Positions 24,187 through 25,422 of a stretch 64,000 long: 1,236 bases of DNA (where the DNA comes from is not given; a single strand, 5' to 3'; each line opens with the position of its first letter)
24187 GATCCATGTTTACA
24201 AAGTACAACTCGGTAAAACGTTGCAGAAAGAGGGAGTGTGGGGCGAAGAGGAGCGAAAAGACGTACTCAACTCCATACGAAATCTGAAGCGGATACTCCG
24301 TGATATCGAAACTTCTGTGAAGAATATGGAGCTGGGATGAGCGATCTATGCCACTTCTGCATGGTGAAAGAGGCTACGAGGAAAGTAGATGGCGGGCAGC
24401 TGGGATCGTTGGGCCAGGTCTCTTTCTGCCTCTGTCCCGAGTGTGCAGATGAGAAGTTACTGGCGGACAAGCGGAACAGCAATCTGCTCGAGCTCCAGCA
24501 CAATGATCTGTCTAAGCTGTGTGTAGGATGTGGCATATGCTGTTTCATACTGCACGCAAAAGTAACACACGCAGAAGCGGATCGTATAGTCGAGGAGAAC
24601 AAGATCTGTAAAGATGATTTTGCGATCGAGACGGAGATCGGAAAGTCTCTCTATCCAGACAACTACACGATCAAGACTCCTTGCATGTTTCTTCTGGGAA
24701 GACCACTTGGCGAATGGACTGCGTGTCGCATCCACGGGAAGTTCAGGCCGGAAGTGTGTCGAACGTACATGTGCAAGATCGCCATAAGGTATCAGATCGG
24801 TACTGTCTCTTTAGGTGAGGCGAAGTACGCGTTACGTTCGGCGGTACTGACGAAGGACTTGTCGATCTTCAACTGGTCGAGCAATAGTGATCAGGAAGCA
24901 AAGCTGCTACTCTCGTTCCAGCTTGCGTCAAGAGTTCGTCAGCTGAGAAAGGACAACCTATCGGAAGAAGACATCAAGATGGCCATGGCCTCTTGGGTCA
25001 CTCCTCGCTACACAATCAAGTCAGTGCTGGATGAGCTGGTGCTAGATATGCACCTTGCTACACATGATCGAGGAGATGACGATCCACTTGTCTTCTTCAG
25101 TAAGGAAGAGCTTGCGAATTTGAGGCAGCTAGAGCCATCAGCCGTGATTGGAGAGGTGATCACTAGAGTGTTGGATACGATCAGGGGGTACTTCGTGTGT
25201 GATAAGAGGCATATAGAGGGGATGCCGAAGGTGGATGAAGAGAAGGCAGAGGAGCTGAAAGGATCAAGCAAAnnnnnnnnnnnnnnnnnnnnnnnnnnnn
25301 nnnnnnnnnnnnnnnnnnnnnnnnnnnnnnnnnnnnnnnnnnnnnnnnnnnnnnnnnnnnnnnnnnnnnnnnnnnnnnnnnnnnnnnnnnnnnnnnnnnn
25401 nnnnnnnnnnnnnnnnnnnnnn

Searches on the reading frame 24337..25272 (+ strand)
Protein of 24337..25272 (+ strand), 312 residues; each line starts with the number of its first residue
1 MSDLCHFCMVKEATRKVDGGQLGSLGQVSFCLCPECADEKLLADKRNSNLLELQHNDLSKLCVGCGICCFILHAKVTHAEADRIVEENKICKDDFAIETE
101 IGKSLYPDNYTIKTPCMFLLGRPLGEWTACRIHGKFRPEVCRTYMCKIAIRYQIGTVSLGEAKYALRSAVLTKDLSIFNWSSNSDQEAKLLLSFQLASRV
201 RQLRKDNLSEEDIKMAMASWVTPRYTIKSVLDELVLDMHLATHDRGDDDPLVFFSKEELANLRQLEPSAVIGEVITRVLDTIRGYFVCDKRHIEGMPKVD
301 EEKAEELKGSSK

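Call 60: search_protein_families(library=pfam, proteins=[window:24337-25272:+], max_evalue=0.001)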
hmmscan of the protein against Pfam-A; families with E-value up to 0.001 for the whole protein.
window:24337-25272:+ (312 aa): 1 family
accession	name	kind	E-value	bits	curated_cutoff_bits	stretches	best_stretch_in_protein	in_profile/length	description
PF03692.20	CxxCxxCC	-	4.8e-06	27.6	23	1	62-145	2-70/85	Putative zinc- or iron-chelating domain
